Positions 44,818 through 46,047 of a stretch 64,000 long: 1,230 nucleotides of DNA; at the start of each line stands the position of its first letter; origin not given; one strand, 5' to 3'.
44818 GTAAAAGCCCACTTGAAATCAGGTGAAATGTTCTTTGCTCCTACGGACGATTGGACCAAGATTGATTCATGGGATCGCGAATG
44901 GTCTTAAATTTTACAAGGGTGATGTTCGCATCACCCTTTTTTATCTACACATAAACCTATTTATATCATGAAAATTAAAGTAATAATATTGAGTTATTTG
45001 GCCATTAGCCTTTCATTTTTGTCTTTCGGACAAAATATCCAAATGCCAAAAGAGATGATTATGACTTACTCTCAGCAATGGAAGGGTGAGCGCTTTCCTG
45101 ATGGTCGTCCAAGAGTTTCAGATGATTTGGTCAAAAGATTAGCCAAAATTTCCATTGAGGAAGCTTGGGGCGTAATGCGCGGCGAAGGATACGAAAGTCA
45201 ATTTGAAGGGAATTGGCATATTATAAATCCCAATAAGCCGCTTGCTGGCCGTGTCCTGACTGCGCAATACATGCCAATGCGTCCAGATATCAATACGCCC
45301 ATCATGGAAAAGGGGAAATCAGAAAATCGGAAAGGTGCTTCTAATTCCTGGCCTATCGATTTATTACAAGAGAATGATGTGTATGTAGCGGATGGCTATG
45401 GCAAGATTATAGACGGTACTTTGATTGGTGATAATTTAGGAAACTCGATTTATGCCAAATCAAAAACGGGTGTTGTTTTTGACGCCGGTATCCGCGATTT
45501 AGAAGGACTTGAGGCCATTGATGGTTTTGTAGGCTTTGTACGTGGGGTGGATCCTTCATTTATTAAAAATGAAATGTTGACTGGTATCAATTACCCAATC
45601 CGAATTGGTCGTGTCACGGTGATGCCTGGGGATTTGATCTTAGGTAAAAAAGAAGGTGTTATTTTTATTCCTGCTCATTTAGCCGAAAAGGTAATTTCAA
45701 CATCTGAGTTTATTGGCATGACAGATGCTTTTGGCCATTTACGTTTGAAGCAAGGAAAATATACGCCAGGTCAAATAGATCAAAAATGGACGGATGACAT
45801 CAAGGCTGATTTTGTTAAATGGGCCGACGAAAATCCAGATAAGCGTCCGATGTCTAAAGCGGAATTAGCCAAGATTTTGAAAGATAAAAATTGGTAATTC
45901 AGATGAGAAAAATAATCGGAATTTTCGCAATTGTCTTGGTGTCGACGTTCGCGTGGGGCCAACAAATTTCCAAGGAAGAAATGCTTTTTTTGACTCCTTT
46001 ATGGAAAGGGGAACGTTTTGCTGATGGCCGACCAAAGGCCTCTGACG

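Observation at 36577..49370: SusC/SusD locus with no glycoside hydrolase, built around exported enolase-superfamily and RraA/aldolase-like enzyme pairs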

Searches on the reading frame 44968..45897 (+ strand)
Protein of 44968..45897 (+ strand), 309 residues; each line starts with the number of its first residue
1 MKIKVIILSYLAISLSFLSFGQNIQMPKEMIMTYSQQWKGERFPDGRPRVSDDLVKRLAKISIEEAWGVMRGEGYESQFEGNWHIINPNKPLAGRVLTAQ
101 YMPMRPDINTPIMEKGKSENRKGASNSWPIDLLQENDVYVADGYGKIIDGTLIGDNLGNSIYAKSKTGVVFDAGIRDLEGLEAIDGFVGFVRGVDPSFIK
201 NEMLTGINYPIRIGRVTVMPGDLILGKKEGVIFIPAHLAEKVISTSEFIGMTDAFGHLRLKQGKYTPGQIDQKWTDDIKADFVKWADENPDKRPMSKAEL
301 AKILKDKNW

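Call 3: search_protein_families(library=pfam, proteins=[window:44968-45897:+], max_evalue=0.01)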
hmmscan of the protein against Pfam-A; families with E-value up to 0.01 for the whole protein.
window:44968-45897:+ (309 aa): 1 family
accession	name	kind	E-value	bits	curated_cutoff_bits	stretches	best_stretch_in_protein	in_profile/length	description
PF03737.21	RraA-like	-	4.1e-17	63.2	24.5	1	74-232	12-151/152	Aldolase/RraA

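Call 6: search_protein_families(library=ncbifam, proteins=[window:44968-45897:+], max_evalue=0.001)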
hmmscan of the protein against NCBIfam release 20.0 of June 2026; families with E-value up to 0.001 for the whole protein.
window:44968-45897:+ (309 aa): 9 families
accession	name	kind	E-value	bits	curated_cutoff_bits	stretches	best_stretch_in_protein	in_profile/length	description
NF006093.0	PRK08245.1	subfamily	4.3e-28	98.3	208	1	49-288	5-237/240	hypothetical protein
NF009399.0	PRK12764.1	equivalog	1.2e-19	70.8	444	1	44-287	262-495/501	fumarylacetoacetate hydrolase family protein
NF004850.0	PRK06201.1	subfamily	5.5e-15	55.5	231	1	130-249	75-192/222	hypothetical protein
NF006731.0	PRK09262.1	equivalog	1.1e-14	54.6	179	1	130-263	76-207/229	4-carboxy-4-hydroxy-2-oxoadipate aldolase/oxaloacetate decarboxylase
TIGR02798.1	ligK_PcmE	equivalog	3.8e-14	52.8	304.5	1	130-253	70-191/222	4-carboxy-4-hydroxy-2-oxoadipate aldolase/oxaloacetate decarboxylase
NF005442.0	PRK07028.1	equivalog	2.4e-08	33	593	1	130-242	284-393/430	bifunctional hexulose-6-phosphate synthase/ribonuclease regulator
NF006875.0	PRK09372.1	equivalog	6.8e-07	29.1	136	1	135-238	57-158/161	ribonuclease E activity regulator RraA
NF009134.0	PRK12487.1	equivalog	4.9e-05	23.1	196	1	137-234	59-154/161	putative 4-hydroxy-4-methyl-2-oxoglutarate aldolase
TIGR01935.1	NOT-MenG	subfamily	5e-05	23.2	123.8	1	137-232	55-148/150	RraA family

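Call 8: search_solved_structures(query=window:44968-45897:+, max_evalue=0.001, show_alignments=2)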
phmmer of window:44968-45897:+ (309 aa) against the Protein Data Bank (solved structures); distinct sequences matched with E-value up to 0.001: 5.
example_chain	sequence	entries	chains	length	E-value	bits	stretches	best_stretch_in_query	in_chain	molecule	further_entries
5x15_A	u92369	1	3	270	2e-14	56.7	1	49-265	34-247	Putative transferase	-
3noj_A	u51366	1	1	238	1.1e-09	41.2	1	133-265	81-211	4-carboxy-4-hydroxy-2-oxoadipate aldolase/oxaloacetate decarboxylase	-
5ir2_A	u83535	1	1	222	8.7e-08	34.9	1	130-249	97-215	Cellulase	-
3k4i_A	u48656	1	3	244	9.3e-07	31.5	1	117-253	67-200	uncharacterized protein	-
1j3l_A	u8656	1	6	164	1.3e-05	27.7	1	137-236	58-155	Demethylmenaquinone Methyltransferase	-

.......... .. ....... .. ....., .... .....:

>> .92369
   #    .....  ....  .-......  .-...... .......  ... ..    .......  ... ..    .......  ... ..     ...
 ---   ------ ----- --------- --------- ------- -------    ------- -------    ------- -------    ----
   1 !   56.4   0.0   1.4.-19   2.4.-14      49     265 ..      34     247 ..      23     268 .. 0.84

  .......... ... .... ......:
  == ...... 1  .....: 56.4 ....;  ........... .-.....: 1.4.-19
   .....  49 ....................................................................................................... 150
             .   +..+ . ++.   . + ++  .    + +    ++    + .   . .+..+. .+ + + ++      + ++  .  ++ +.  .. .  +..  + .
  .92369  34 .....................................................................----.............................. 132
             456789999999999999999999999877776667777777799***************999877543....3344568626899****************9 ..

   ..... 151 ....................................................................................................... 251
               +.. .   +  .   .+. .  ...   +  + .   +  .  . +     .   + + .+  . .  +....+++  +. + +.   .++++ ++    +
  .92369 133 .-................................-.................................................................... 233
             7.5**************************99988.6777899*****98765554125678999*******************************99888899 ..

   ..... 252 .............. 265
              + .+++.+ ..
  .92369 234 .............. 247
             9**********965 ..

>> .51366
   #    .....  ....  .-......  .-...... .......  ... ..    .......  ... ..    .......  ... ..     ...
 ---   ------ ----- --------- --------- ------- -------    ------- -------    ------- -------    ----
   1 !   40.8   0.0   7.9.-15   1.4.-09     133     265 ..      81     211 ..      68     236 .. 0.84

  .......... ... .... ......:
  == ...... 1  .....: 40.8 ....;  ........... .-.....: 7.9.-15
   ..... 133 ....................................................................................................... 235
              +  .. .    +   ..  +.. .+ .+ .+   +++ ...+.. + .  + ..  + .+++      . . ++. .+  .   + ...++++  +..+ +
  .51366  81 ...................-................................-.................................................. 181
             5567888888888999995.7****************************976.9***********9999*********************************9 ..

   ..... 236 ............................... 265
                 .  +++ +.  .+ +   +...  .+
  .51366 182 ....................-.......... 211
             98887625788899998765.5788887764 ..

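Call 12: find_encoding_contigs(protein=window:44968-45897:+, flank=10000, max_places=6)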
Protein window:44968-45897:+ (309 aa): 20 contigs read that carry it; 6 places shown.
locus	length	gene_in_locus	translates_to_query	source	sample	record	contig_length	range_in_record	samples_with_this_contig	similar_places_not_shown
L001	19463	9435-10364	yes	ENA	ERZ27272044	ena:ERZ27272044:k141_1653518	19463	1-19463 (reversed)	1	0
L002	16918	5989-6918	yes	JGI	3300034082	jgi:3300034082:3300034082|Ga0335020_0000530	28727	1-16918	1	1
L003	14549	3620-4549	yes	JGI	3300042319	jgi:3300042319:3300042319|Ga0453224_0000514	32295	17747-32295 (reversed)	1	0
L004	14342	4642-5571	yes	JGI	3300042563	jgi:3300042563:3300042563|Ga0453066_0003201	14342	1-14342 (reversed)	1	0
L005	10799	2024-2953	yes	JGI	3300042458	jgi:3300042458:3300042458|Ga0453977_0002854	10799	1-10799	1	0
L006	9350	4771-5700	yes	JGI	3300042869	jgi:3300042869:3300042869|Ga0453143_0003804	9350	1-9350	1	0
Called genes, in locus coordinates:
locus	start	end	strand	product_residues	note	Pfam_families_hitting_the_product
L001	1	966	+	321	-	?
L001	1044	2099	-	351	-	PF13593:SBF_like, PF01758:SBF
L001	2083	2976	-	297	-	PF12833:HTH_18, PF00165:HTH_AraC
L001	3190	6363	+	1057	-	PF13620:CarboxypepD_reg, PF13715:CarbopepD_reg_2, PF07715:Plug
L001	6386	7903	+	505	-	PF12741:SusD-like, PF12771:SusD-like_2, PF14322:SusD-like_3 (weak)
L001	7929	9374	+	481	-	PF02746:MR_MLE_N, PF13378:MR_MLE_C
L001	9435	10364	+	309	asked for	PF03737:RraA-like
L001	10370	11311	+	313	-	PF03737:RraA-like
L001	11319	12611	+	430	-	PF02746:MR_MLE_N, PF13378:MR_MLE_C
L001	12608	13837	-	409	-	PF07221:GlcNAc_2-epim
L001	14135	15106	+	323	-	PF00535:Glycos_transf_2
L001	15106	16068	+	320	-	PF01370:Epimerase, PF04321:RmlD_sub_bind (faint), PF16363:GDP_Man_Dehyd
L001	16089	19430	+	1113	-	PF05426:Alginate_lyase, PF17678:Glyco_hydro_92N, PF07971:Glyco_hydro_92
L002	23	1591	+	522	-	PF07715:Plug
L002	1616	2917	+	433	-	PF00593:TonB_dep_Rec_b-barrel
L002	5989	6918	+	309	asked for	PF03737:RraA-like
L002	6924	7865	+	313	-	PF03737:RraA-like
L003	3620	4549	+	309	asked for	PF03737:RraA-like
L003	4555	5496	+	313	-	PF03737:RraA-like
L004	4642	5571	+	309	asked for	PF03737:RraA-like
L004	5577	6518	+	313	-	PF03737:RraA-like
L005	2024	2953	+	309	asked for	PF03737:RraA-like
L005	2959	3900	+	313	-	PF03737:RraA-like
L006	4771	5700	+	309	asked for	PF03737:RraA-like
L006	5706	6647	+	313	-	PF03737:RraA-like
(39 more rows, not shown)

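Call 13: find_homologous_proteins(query=window:44968-45897:+, max_evalue=0.00001)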
Query window:44968-45897:+ (309 aa): 7999 proteins with E <= 0.00001 among 8000 candidates; the best 120 are listed.
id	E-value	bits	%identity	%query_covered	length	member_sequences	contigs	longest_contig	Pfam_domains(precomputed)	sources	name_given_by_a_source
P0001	2.0e-203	692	98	100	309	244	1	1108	PF03737.22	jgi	-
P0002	4.0e-180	616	86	100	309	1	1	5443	PF03737.22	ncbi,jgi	jgi:4-hydroxy-4-methyl-2-oxoglutarate aldolase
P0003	6.4e-177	605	83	100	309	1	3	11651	PF03737.22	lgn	-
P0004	1.3e-176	604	83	100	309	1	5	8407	PF03737.22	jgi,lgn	-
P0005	3.2e-176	603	83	100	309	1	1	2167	PF03737.22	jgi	-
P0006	2.8e-172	590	98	85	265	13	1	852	PF03737.22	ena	-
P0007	6.8e-156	536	74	100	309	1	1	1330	PF03737.22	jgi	jgi:4-hydroxy-4-methyl-2-oxoglutarate aldolase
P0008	1.2e-154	532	96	78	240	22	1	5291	PF03737.22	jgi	jgi:regulator of RNase E activity RraA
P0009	1.0e-150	519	73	100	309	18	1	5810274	PF03737.22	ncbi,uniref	ncbi:RraA family protein [Emticicia sp. SJ17W-69]|uniref:RraA family protein n=1 Tax=Emticicia sp. S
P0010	4.4e-150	517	72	99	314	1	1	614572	PF03737.22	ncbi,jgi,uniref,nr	ncbi:RraA family protein [Flavihumibacter profundi]|jgi:4-hydroxy-4-methyl-2-oxoglutarate aldolase|u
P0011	2.3e-149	515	73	99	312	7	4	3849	PF03737.22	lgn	-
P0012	1.1e-147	509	72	99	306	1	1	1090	PF03737.22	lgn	-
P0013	1.3e-147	509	74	94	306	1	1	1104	PF03737.22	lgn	-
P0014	1.8e-147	509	74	94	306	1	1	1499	PF03737.22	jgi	jgi:regulator of RNase E activity RraA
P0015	4.1e-146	504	74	94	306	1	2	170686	PF03737.22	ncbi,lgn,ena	-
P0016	1.0e-144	500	70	99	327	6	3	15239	PF03737.22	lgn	-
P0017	1.1e-144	499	74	94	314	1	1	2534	PF03737.22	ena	-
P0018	1.6e-144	499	73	94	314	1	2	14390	PF03737.22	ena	-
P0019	1.7e-144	499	72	96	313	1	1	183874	PF03737.22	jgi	jgi:4-hydroxy-4-methyl-2-oxoglutarate aldolase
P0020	2.0e-144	499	73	94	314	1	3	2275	PF03737.22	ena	-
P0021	2.7e-144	498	70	98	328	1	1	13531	PF03737.22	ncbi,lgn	-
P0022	6.4e-144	497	72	98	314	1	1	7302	PF03737.22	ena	-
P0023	8.2e-144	497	69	100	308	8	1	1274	PF03737.22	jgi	-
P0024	9.4e-144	496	70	99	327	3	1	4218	PF03737.22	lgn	-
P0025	9.6e-144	496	69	100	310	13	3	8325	PF03737.22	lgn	-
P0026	1.3e-143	496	69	100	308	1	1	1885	PF03737.22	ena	-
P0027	2.0e-143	495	71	98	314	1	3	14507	PF03737.22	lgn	-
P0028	2.2e-143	495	71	98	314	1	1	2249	PF03737.22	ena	-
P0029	2.7e-143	495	69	99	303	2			PF03737.22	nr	nr:RraA family protein [Flavihumibacter fluvii]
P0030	3.6e-143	494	75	91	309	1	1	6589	PF03737.22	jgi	jgi:4-hydroxy-4-methyl-2-oxoglutarate aldolase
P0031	4.1e-143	494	73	94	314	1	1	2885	PF03737.22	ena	-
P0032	4.6e-143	494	71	98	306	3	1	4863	PF03737.22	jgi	jgi:4-hydroxy-4-methyl-2-oxoglutarate aldolase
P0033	8.2e-143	493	72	94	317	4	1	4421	PF03737.22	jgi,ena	-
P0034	1.0e-142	493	71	96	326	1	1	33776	PF03737.22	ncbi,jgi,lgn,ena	jgi:regulator of RNase E activity RraA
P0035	3.4e-142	491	69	100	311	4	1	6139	PF03737.22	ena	-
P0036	7.9e-142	490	74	91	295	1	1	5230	PF03737.22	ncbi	-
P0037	1.4e-141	489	70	99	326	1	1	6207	PF03737.22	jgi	jgi:4-hydroxy-4-methyl-2-oxoglutarate aldolase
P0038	1.7e-141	489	71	94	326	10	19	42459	PF03737.22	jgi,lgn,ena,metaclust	metaclust:\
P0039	1.7e-141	489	72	94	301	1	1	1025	PF03737.22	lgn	-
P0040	3.4e-141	488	71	96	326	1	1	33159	PF03737.22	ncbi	ncbi:MAG: RraA family protein [Bacteroidota bacterium]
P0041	4.6e-141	488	69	99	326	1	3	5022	PF03737.22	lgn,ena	-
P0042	5.5e-141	487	71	96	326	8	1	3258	PF03737.22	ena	-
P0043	6.8e-141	487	69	97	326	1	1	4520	PF03737.22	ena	-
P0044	2.8e-140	485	68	100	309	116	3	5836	PF03737.22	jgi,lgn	jgi:4-hydroxy-4-methyl-2-oxoglutarate aldolase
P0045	3.4e-140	485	68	99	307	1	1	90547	PF03737.22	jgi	jgi:4-hydroxy-4-methyl-2-oxoglutarate aldolase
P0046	3.6e-140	485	70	98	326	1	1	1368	PF03737.22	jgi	jgi:regulator of RNase E activity RraA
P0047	5.7e-140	484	67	100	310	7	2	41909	PF03737.22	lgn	-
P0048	8.4e-140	483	69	98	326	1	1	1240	PF03737.22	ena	-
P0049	1.2e-139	483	68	100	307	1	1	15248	PF03737.22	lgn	-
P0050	1.4e-139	483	68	99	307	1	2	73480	PF03737.22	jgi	jgi:4-hydroxy-4-methyl-2-oxoglutarate aldolase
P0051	1.4e-139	483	67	98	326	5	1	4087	PF03737.22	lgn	-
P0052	1.8e-139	482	71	98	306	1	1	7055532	PF03737.22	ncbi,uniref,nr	ncbi:RraA family protein [Spirosoma sp. KNUC1025]|uniref:RraA family protein n=1 Tax=Spirosoma sp. K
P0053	1.9e-139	482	68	99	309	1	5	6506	PF03737.22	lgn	-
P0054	2.4e-139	482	69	98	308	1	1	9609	PF03737.22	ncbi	-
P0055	3.2e-139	481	69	100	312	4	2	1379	PF03737.22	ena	-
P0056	3.6e-139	481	69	98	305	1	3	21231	PF03737.22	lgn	-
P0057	1.1e-138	480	67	99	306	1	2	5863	PF03737.22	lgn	-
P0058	1.4e-138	479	68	100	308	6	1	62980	PF03737.22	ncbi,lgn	ncbi:MAG: RraA family protein [Bacteroidota bacterium]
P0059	2.2e-138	479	69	97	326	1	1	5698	PF03737.22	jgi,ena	-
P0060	2.5e-138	479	69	97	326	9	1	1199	PF03737.22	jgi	jgi:regulator of RNase E activity RraA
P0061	3.0e-138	478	67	99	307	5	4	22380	PF03737.22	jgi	jgi:4-hydroxy-4-methyl-2-oxoglutarate aldolase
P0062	6.0e-138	477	67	99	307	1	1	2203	PF03737.22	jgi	jgi:4-hydroxy-4-methyl-2-oxoglutarate aldolase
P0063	7.1e-138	477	70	93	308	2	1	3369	PF03737.22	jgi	jgi:4-hydroxy-4-methyl-2-oxoglutarate aldolase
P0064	8.3e-138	477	70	98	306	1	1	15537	PF03737.22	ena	-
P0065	1.0e-137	477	66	99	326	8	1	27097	PF03737.22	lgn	-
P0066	2.0e-137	476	68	98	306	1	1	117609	PF03737.22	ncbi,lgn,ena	-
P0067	3.9e-137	475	72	94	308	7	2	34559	PF03737.22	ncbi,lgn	-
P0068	4.9e-137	474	68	94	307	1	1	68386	PF03737.22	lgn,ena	-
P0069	5.3e-137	474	72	91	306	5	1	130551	PF03737.22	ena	-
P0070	6.5e-137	474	68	94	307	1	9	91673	PF03737.22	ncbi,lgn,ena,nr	nr:RraA family protein [uncultured Arsenicibacter sp.]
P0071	8.1e-137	474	69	97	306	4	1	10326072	PF03737.22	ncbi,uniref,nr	ncbi:RraA family protein [Spirosoma endbachense]|uniref:RraA family protein n=2 Tax=Spirosoma endbac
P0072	8.2e-137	474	70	94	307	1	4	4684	PF03737.22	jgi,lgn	jgi:4-hydroxy-4-methyl-2-oxoglutarate aldolase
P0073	8.5e-137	474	66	100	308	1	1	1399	PF03737.22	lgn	-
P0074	8.7e-137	473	66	100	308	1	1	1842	PF03737.22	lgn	-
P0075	8.9e-137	473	69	93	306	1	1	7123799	PF03737.22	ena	-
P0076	9.3e-137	473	69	94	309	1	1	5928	PF03737.22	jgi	jgi:4-hydroxy-4-methyl-2-oxoglutarate aldolase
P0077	1.1e-136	473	68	94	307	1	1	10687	PF03737.22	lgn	-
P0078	1.2e-136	473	68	98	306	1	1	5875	PF03737.22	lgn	-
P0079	1.7e-136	473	69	100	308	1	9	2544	PF03737.22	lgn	-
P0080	1.8e-136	472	66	100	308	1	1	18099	PF03737.22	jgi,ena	-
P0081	2.0e-136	472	66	100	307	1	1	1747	PF03737.22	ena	-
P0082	2.7e-136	472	66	100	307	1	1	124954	PF03737.22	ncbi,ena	-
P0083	3.0e-136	472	66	99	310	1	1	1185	PF03737.22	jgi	jgi:4-hydroxy-4-methyl-2-oxoglutarate aldolase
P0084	3.1e-136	472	68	96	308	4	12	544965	PF03737.22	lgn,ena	-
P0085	3.9e-136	471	68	97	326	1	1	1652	PF03737.22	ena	-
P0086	5.8e-136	471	69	93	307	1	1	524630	PF03737.22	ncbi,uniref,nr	ncbi:RraA family protein [Arsenicibacter rosenii]|uniref:Dimethylmenaquinone methyltransferase n=1 T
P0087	9.7e-136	470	67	99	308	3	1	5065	PF03737.22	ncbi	-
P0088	9.8e-136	470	64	100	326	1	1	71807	PF03737.22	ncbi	ncbi:MAG: RraA family protein [Chitinophagaceae bacterium]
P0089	1.6e-135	469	68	93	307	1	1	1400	PF03737.22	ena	-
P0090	8.2e-135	467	70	94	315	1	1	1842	PF03737.22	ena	-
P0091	1.0e-134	467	69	98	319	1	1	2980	PF03737.22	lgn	-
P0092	1.4e-134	466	68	97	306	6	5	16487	PF03737.22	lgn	-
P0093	1.5e-134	466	68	93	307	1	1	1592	PF03737.22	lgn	-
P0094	1.7e-134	466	67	93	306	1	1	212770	PF03737.22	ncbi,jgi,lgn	jgi:regulator of RNase E activity RraA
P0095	1.7e-134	466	66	99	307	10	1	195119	PF03737.22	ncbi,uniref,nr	ncbi:RraA family protein [Siphonobacter curvatus]|uniref:Dimethylmenaquinone methyltransferase n=1 T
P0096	2.0e-134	466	65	99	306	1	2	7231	PF03737.22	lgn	-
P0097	2.1e-134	466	68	98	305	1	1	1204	PF03737.22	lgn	-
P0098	3.3e-134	465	67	98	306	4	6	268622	PF03737.22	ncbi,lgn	-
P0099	5.0e-134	464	67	98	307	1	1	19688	PF03737.22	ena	-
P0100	5.9e-134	464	67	95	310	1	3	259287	PF03737.22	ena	-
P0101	6.2e-134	464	67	98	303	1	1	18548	PF03737.22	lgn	-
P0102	6.7e-134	464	69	94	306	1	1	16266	PF03737.22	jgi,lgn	jgi:regulator of RNase E activity RraA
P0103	6.9e-134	464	65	98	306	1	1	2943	PF03737.22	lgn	-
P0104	8.8e-134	464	63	100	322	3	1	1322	PF03737.22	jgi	jgi:4-hydroxy-4-methyl-2-oxoglutarate aldolase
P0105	1.4e-133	463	65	100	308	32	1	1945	PF03737.22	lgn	-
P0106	1.5e-133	463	66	99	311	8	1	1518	PF03737.22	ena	-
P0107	2.0e-133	462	68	98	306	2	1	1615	PF03737.22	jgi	jgi:4-hydroxy-4-methyl-2-oxoglutarate aldolase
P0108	2.0e-133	462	67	100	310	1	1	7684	PF03737.22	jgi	jgi:4-hydroxy-4-methyl-2-oxoglutarate aldolase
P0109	2.4e-133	462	65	99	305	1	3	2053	PF03737.22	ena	-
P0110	2.6e-133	462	65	99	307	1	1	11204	PF03737.22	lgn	-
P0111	3.0e-133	462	67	95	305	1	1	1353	PF03737.22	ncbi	-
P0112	3.0e-133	462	66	99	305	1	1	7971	PF03737.22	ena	-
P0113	3.5e-133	462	65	98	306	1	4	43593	PF03737.22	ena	-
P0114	4.5e-133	461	71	91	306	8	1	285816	PF03737.22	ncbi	ncbi:RraA family protein [Spirosoma pomorum]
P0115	7.9e-133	460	67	95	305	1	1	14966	PF03737.22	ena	-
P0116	1.0e-132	460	64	100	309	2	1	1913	PF03737.22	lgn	-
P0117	1.0e-132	460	62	100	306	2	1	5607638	PF03737.22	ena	-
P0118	1.1e-132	460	68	99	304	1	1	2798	PF03737.22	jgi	jgi:4-hydroxy-4-methyl-2-oxoglutarate aldolase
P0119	1.1e-132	460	67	95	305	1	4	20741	PF03737.22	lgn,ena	-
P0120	1.2e-132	460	68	96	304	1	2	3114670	PF03737.22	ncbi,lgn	ncbi:MAG: RraA family protein [Spirosomataceae bacterium]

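Call 14: find_encoding_contigs(protein=P0009, flank=10000, max_places=1)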
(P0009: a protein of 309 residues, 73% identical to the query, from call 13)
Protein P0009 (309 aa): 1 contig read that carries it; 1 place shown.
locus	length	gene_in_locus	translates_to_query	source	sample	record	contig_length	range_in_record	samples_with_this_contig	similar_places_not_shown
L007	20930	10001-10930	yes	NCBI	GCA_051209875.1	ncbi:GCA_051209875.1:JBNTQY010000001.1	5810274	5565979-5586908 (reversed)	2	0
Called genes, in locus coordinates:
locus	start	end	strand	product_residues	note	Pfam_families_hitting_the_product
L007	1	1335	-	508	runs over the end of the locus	PF00370:FGGY_N, PF02782:FGGY_C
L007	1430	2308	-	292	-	PF12833:HTH_18, PF00165:HTH_AraC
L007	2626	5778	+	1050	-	PF13620:CarboxypepD_reg, PF13715:CarbopepD_reg_2, PF07715:Plug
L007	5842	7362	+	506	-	PF12771:SusD-like_2, PF12741:SusD-like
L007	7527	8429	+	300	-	PF03446:NAD_binding_2, PF00393:6PGD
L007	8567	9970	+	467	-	PF00370:FGGY_N, PF02782:FGGY_C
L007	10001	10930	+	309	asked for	PF03737:RraA-like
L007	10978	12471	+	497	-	PF02746:MR_MLE_N, PF13378:MR_MLE_C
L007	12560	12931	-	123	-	PF07332:Phage_holin_3_6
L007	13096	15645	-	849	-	PF00246:Peptidase_M14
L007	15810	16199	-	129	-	PF01258:zf-dskA_traR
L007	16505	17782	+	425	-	PF02812:ELFV_dehydrog_N, PF00208:ELFV_dehydrog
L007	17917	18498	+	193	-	-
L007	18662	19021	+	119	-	-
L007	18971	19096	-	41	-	-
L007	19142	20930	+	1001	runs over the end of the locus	PF21760:SecD_1st, PF22599:SecDF_P1_head, PF02355:SecD_SecF_C, PF07549:Sec_GG (weak), PF02355:SecD_SecF_C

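Call 15: find_encoding_contigs(protein=P0010, flank=10000, max_places=1)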
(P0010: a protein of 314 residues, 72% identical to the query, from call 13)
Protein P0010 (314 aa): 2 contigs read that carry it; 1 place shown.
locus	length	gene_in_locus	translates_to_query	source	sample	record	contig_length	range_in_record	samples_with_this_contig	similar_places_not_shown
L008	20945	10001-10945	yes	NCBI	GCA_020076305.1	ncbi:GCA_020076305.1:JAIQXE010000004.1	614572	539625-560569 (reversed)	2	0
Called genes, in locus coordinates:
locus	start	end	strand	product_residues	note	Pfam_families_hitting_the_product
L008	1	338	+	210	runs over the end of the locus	-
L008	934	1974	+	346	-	PF08100:Dimerisation, PF00891:Methyltransf_2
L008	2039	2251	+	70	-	-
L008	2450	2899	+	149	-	-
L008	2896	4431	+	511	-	PF01546:Peptidase_M20, PF07687:M20_dimer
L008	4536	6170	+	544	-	PF00144:Beta-lactamase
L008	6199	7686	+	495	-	PF00282:Pyridoxal_deC, PF05889:SepSecS (weak), PF22937:PDXDC1-like_cen2 (weak)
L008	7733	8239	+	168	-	PF14534:DUF4440, PF12680:SnoaL_2 (weak)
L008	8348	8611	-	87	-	-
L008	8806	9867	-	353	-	PF00724:Oxidored_FMN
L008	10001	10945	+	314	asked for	PF03737:RraA-like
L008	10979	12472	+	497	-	PF02746:MR_MLE_N, PF13378:MR_MLE_C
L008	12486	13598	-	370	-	PF01408:GFO_IDH_MocA, PF22725:GFO_IDH_MocA_C3, PF02894:GFO_IDH_MocA_C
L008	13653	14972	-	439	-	PF01120:Alpha_L_fucos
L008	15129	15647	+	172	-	-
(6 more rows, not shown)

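Call 16: find_encoding_contigs(protein=P0052, flank=10000, max_places=1)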
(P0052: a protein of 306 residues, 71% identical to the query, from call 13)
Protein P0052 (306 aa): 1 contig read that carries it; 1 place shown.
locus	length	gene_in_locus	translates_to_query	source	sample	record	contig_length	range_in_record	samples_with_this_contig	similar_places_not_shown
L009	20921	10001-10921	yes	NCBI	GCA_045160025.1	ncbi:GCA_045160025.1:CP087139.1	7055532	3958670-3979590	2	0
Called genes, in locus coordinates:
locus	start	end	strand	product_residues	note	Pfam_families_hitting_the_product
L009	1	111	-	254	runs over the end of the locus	PF01965:DJ-1_PfpI, PF17124:ThiJ_like (weak)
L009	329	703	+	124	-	PF01638:HxlR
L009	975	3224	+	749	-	PF20009:GEVED, PF18962:Por_Secre_tail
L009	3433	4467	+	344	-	PF05343:Peptidase_M42 (faint), PF01546:Peptidase_M20, PF04389:Peptidase_M28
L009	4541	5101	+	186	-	-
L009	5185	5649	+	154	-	PF01503:PRA-PH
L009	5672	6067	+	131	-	PF00903:Glyoxalase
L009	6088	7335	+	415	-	PF01546:Peptidase_M20, PF07687:M20_dimer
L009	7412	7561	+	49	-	-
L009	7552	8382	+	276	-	PF00753:Lactamase_B, PF12706:Lactamase_B_2 (weak)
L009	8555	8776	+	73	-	PF10047:DUF2281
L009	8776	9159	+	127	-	PF01850:PIN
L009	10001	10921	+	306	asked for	PF03737:RraA-like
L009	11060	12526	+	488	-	PF02746:MR_MLE_N, PF13378:MR_MLE_C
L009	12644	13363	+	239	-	PF03602:Cons_hypoth95 (weak), PF06325:PrmA, PF05175:MTS, PF13847:Methyltransf_31 (weak), PF13649:Methyltransf_25 (weak)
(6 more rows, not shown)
